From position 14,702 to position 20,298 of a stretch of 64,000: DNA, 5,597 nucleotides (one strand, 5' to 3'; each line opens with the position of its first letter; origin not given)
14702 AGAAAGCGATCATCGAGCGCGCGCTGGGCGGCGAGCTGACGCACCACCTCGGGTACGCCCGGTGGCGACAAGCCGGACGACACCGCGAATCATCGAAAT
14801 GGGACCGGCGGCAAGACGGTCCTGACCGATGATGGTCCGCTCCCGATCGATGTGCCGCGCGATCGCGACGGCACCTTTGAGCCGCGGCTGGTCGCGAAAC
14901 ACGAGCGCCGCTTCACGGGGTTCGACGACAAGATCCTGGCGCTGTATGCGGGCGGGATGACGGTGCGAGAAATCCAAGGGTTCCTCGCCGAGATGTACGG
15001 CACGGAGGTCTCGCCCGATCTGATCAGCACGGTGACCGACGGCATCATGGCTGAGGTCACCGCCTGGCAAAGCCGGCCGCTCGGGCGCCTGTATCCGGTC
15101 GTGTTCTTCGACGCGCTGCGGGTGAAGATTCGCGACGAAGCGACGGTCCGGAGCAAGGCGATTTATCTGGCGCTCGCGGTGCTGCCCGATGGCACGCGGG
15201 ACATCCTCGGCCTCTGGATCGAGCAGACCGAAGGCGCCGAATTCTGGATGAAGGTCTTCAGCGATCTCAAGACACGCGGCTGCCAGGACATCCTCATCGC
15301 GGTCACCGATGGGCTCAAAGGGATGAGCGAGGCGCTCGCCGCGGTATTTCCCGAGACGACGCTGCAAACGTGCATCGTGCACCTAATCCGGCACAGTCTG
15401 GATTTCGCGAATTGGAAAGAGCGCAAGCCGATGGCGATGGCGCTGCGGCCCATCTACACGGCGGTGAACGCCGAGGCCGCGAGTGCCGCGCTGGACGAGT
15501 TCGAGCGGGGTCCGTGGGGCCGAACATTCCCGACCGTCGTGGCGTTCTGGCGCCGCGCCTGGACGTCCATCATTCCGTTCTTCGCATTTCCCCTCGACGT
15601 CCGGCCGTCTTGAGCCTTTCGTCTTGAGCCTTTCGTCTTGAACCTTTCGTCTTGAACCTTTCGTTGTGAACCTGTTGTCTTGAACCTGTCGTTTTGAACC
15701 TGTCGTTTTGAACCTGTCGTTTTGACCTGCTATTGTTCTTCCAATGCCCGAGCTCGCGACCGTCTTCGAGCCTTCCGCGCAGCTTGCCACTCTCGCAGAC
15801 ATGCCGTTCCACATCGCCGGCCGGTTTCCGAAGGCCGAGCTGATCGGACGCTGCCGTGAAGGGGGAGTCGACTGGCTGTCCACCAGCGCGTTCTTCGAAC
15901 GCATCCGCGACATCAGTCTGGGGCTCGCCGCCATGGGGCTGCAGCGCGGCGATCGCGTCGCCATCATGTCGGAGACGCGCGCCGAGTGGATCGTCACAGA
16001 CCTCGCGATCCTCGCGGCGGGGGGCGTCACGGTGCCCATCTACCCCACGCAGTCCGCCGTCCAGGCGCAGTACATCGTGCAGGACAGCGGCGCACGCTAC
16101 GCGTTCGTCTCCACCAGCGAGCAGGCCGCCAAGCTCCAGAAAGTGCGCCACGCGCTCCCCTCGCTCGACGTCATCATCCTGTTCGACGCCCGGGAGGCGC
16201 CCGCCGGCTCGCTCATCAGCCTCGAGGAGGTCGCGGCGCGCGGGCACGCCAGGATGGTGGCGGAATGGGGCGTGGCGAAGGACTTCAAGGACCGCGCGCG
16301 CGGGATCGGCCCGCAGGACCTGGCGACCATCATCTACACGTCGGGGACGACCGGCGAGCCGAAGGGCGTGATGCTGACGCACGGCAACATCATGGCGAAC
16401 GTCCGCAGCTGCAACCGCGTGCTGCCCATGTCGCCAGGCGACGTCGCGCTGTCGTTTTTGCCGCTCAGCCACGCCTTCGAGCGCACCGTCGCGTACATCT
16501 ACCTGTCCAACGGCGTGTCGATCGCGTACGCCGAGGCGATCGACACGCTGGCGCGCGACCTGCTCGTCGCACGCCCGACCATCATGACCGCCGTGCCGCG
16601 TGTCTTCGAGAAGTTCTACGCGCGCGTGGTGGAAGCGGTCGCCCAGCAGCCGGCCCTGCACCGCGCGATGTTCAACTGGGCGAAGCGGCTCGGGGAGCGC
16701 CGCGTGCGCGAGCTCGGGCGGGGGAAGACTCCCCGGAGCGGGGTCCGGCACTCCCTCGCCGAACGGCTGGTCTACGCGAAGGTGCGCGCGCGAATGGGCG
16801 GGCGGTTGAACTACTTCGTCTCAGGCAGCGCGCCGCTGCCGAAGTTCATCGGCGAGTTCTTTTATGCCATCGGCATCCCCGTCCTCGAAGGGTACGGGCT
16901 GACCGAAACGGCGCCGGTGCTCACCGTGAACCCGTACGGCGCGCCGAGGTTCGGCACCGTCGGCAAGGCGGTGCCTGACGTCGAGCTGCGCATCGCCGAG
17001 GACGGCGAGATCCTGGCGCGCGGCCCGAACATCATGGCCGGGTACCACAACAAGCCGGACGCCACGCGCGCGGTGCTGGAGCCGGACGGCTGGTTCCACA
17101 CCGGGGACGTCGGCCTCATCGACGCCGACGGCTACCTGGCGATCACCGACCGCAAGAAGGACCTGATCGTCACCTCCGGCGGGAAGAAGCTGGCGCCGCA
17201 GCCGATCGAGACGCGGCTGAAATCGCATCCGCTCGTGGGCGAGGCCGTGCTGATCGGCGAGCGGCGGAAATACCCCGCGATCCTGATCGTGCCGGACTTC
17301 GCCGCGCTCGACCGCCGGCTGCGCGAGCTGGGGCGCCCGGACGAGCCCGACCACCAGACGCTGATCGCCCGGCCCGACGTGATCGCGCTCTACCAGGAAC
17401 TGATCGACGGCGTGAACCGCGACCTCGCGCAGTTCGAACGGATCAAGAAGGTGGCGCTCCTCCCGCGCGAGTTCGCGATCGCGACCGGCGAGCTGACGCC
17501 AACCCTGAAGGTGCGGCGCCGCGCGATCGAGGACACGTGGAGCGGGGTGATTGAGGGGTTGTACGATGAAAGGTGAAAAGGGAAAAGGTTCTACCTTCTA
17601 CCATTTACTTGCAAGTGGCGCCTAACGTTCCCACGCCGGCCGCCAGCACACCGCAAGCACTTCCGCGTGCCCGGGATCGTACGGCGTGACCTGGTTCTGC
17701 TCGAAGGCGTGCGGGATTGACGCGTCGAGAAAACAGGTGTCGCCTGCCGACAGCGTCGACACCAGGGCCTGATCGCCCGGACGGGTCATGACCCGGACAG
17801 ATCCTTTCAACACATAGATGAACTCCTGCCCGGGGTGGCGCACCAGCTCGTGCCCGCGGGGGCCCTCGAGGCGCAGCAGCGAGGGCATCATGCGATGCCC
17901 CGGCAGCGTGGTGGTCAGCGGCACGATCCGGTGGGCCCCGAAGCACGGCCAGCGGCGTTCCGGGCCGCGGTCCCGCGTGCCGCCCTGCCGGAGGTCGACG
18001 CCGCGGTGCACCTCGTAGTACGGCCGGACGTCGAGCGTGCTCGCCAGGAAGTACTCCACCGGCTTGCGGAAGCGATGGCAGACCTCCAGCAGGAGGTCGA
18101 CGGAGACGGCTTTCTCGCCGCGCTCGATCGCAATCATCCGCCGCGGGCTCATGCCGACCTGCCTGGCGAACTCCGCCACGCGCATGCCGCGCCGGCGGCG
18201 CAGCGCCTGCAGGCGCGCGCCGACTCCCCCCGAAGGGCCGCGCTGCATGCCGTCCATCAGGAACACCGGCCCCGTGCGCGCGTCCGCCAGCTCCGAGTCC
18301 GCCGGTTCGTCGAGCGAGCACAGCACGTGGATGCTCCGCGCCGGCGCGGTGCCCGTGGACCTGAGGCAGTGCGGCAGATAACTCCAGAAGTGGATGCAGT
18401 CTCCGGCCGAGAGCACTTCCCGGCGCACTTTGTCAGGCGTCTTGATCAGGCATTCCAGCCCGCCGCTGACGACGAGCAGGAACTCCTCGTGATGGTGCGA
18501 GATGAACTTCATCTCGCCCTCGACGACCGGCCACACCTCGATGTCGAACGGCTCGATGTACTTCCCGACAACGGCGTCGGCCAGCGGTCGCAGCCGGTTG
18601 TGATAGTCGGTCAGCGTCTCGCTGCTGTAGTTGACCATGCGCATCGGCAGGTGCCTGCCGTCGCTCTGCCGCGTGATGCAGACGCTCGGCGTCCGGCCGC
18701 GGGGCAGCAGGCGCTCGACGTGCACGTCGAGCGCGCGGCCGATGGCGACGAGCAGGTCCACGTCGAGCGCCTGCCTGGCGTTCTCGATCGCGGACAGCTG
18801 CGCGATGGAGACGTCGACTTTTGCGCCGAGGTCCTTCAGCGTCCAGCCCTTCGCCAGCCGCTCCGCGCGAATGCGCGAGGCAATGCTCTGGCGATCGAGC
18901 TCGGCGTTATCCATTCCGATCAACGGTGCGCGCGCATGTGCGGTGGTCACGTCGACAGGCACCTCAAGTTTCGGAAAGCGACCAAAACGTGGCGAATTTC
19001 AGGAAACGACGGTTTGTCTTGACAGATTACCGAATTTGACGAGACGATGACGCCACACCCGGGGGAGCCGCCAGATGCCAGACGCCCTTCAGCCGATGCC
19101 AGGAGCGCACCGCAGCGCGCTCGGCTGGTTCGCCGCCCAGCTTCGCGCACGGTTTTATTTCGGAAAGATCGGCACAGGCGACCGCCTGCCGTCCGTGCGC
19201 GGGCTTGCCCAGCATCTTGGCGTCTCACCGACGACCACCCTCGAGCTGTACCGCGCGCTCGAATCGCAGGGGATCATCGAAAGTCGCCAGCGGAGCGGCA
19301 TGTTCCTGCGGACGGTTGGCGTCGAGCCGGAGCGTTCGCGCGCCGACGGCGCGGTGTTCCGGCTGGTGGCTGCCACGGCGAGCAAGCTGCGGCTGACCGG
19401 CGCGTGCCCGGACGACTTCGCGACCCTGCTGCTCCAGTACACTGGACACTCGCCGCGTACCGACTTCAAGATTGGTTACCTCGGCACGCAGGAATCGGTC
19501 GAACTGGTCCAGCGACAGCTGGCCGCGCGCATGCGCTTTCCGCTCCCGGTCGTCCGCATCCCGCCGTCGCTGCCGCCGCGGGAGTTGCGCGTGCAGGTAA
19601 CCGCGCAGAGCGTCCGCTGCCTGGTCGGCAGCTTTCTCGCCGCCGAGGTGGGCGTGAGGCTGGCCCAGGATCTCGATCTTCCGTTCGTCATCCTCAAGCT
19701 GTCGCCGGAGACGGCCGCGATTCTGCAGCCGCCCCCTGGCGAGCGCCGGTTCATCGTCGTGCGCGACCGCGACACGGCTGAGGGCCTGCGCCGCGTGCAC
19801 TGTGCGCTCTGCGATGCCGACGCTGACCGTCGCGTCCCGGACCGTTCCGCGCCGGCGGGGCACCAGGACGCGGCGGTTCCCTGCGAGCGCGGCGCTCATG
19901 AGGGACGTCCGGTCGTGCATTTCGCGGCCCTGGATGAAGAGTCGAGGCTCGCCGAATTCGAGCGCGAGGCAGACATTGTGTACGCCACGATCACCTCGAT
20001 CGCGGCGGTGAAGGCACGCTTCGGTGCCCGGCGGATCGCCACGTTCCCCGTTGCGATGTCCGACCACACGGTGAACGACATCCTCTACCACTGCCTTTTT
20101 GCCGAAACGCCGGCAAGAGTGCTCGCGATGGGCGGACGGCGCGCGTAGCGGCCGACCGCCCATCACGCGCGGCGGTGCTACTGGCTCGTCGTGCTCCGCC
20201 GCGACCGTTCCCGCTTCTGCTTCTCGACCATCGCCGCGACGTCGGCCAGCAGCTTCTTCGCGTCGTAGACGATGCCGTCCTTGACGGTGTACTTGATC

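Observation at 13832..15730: Two inverted arrays of a 14-bp tandem repeat bracket a low-GC cassette (Avd/IVS-type gene + decayed IS256)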

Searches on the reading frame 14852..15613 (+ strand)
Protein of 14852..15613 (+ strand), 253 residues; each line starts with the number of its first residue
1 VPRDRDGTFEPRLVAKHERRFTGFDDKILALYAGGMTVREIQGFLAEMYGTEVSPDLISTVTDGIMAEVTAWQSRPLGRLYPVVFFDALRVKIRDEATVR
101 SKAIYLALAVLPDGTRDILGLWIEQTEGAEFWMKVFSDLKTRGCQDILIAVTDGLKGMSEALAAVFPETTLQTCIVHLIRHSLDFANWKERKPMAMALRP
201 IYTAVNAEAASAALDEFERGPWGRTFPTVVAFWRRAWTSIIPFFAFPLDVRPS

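Call 6: search_protein_families(library=pfam, proteins=[window:14852-15613:+])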
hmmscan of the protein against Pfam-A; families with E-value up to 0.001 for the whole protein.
window:14852-15613:+ (253 aa): 2 families
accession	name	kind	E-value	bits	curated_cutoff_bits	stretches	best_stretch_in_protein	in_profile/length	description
PF00872.24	Transposase_mut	-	9.4e-89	298.4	21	1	1-251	80-329/379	Transposase, Mutator family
PF10551.15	MULE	-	4.8e-06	27.4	27.6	1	112-179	25-97/99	MULE transposase domain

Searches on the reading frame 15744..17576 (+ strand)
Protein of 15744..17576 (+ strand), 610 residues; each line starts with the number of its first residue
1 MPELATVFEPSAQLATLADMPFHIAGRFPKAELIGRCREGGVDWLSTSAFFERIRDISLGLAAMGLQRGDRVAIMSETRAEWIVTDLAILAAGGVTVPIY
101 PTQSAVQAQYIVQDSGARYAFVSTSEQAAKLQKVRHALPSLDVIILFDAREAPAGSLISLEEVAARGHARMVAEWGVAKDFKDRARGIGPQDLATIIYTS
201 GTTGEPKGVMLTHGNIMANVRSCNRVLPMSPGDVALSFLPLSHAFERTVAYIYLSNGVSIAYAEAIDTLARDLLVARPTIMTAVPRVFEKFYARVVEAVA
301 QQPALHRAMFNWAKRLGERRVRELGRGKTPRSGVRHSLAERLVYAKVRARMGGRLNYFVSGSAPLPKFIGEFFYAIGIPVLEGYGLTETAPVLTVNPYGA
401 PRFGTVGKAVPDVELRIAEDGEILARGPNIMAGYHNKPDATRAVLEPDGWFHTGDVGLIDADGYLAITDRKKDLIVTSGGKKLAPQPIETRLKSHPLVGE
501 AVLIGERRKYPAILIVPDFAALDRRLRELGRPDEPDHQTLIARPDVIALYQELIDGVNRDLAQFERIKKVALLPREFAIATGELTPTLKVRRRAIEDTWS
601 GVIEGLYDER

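Call 6: search_protein_families(library=pfam, proteins=[window:15744-17576:+])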
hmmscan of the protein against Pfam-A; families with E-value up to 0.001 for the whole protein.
window:15744-17576:+ (610 aa): 2 families
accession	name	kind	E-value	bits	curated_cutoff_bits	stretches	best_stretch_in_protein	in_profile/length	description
PF00501.34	AMP-binding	-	5.3e-79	266.2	29.9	1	28-435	8-384/384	AMP-binding enzyme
PF23562.2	AMP-binding_C_3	-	1.5e-14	54.9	20.8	1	473-609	2-122/124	AMP-binding enzyme C-terminal domain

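Call 7: find_encoding_contigs(protein=window:15744-17576:+, flank=10000, max_places=10)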
Protein window:15744-17576:+ (610 aa): no gene with exactly this product is on record in the collection.

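Call 82: find_homologous_proteins(query=window:15744-17576:+, max_evalue=1e-100)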
Query window:15744-17576:+ (610 aa): 7958 proteins with E <= 1e-100 among 8000 candidates; the best 120 are listed.
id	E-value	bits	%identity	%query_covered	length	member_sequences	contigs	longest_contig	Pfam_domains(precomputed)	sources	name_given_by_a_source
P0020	0.0e+0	1350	99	100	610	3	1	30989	PF00501.35,PF23562.3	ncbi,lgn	-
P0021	0.0e+0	1184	86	100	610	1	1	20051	PF00501.35,PF23562.3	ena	-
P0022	0.0e+0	1133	83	100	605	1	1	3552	PF00501.35,PF23562.3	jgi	jgi:long-chain acyl-CoA synthetase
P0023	0.0e+0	1101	79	100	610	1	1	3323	PF00501.35,PF23562.3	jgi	jgi:long-chain acyl-CoA synthetase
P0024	0.0e+0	1096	79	100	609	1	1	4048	PF00501.35,PF23562.3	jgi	jgi:long-chain acyl-CoA synthetase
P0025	0.0e+0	1093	79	100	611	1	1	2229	PF00501.35,PF23562.3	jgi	jgi:long-chain acyl-CoA synthetase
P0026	0.0e+0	1081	78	100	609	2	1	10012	PF00501.35,PF23562.3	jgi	jgi:long-chain acyl-CoA synthetase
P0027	0.0e+0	1071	76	100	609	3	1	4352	PF00501.35,PF23562.3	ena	-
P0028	0.0e+0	1066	77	100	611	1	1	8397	PF00501.35,PF23562.3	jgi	jgi:long-chain acyl-CoA synthetase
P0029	0.0e+0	1063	76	100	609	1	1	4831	PF00501.35,PF23562.3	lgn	-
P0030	0.0e+0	1063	77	99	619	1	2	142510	PF00501.35,PF23562.3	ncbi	-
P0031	0.0e+0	1062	78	99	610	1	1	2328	PF00501.35,PF23562.3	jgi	jgi:long-chain acyl-CoA synthetase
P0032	0.0e+0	1059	75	100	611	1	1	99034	PF00501.35,PF23562.3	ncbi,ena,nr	ncbi:MAG TPA: AMP-dependent synthetase/ligase [Vicinamibacterales bacterium]|nr:AMP-dependent synthe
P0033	0.0e+0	1057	77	99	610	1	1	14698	PF00501.35,PF23562.3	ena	-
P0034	0.0e+0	1047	75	100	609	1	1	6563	PF00501.35,PF23562.3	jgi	jgi:long-chain acyl-CoA synthetase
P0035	0.0e+0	1044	77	98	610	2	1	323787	PF00501.35,PF23562.3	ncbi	-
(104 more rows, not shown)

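Call 84: find_encoding_contigs(protein=P0021, flank=4000, max_places=2)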
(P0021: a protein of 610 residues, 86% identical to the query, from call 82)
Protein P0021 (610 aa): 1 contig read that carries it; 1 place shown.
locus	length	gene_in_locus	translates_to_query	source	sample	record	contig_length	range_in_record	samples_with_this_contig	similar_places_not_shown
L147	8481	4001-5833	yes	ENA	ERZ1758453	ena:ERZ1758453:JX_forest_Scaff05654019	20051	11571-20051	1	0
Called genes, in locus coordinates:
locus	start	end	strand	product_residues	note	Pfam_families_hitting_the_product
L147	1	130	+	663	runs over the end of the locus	PF03169:OPT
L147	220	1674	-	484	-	PF01546:Peptidase_M20, PF07687:M20_dimer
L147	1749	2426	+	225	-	PF06971:Put_DNA-bind_N, PF01408:GFO_IDH_MocA (weak), PF02629:CoA_binding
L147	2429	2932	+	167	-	PF01967:MoaC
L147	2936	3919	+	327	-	PF00389:2-Hacid_dh, PF02826:2-Hacid_dh_C, PF01262:AlaDh_PNT_C (weak)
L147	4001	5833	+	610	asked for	PF00501:AMP-binding, PF23562:AMP-binding_C_3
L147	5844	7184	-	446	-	PF12844:HTH_19 (faint), PF13560:HTH_31, PF01381:HTH_3, PF13413:HTH_25 (faint), PF07883:Cupin_2, PF01381:HTH_3, PF13560:HTH_31, PF07883:Cupin_2, +2 more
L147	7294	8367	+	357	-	PF00392:GntR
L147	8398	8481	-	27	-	?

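Call 85: find_encoding_contigs(protein=P0035, flank=4000, max_places=2)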
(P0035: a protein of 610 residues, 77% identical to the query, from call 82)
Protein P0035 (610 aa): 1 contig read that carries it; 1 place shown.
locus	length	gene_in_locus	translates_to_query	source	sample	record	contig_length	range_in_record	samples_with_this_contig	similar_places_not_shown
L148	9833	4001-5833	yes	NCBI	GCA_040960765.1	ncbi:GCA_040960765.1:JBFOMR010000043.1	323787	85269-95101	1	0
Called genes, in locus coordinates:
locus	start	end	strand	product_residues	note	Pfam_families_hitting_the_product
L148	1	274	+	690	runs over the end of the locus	PF03169:OPT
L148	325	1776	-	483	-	PF01546:Peptidase_M20, PF07687:M20_dimer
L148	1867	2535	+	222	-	PF06971:Put_DNA-bind_N, PF02629:CoA_binding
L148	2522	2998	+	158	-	PF01967:MoaC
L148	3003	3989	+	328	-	PF02826:2-Hacid_dh_C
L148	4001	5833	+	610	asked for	PF00501:AMP-binding, PF23562:AMP-binding_C_3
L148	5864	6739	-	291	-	PF01545:Cation_efflux, PF16916:ZT_dimer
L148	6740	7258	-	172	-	PF10502:Peptidase_S26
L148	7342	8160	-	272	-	PF00072:Response_reg, PF04397:LytTR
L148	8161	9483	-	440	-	PF06580:His_kinase, PF02518:HATPase_c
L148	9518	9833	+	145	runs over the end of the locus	PF13534:Fer4_17 (faint), PF17179:Fer4_22 (faint), PF12797:Fer4_2 (weak), PF13237:Fer4_10, PF00037:Fer4, PF12838:Fer4_7, PF13187:Fer4_9 (weak), PF00037:Fer4, +5 more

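Call 86: find_encoding_contigs(protein=P0030, flank=4000, max_places=2)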
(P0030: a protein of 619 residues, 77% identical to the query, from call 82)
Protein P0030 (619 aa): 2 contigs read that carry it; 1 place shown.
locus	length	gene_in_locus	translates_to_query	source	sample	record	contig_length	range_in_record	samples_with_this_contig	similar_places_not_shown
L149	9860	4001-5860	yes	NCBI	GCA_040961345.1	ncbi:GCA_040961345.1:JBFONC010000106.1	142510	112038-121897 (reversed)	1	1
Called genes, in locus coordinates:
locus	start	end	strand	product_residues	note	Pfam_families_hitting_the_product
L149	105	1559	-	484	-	PF01546:Peptidase_M20, PF07687:M20_dimer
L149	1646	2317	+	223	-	PF06971:Put_DNA-bind_N, PF02629:CoA_binding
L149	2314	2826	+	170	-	PF01967:MoaC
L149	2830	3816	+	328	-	PF02826:2-Hacid_dh_C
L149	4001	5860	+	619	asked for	PF00501:AMP-binding, PF23562:AMP-binding_C_3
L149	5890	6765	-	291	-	PF01545:Cation_efflux, PF16916:ZT_dimer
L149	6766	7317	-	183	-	PF10502:Peptidase_S26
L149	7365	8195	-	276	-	PF00072:Response_reg, PF04397:LytTR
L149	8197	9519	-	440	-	PF06580:His_kinase, PF02518:HATPase_c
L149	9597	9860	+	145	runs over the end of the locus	PF13534:Fer4_17 (faint), PF14697:Fer4_21 (faint), PF12797:Fer4_2 (weak), PF13237:Fer4_10, PF00037:Fer4, PF12838:Fer4_7, PF13187:Fer4_9 (weak), PF00037:Fer4, +4 more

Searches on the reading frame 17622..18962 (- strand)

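Call 6: search_protein_families(library=pfam, proteins=[window:17622-18962:-])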
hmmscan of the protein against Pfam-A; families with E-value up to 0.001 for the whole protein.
window:17622-18962:- (446 aa): 9 families
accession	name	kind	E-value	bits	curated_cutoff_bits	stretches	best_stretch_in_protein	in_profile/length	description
PF01381.28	HTH_3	-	1.1e-19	70.6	23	2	31-83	1-53/55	Helix-turn-helix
PF07883.17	Cupin_2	-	5.2e-18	65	27.2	2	372-422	12-58/70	Cupin domain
PF13560.12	HTH_31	-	2.1e-15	57.2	27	2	248-295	3-51/64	Helix-turn-helix domain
PF13413.12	HTH_25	-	2.9e-07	30.7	24.6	0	31-63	2-34/62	Helix-turn-helix domain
PF13443.12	HTH_26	-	9.6e-07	29.4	22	0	250-295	1-47/63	Cro/C1-type HTH DNA-binding domain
PF12844.13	HTH_19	-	1.1e-06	28.9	30.2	0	248-284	1-37/64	Helix-turn-helix domain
PF00190.28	Cupin_1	-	5e-05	23.4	22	0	157-214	53-113/151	Cupin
PF12852.13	Cupin_6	-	0.00031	21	26.7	0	377-431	31-85/183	Cupin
PF05899.18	Cupin_3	-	0.00031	20.8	23.5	0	370-414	17-58/74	EutQ-like cupin domain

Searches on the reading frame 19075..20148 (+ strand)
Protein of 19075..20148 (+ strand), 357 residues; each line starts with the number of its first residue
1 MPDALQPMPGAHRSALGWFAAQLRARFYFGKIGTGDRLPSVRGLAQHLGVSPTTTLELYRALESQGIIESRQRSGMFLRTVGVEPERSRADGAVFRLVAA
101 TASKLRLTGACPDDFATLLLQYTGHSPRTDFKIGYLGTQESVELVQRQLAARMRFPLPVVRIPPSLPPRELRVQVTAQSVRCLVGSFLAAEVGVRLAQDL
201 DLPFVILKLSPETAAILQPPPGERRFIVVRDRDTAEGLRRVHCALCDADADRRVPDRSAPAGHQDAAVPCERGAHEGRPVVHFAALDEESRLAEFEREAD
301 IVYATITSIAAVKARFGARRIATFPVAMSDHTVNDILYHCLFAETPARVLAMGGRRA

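Call 113: search_protein_families(library=pfam, proteins=[window:19075-20148:+])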
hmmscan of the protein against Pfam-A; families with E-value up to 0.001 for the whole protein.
window:19075-20148:+ (357 aa): 2 families
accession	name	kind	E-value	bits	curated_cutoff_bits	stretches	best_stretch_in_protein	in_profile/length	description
PF00392.27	GntR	-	2e-10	40.6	27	1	20-77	6-63/64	Bacterial regulatory proteins, gntR family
PF13412.12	HTH_24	-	0.00073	19.5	21.9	0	40-69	19-48/48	Winged helix-turn-helix DNA-binding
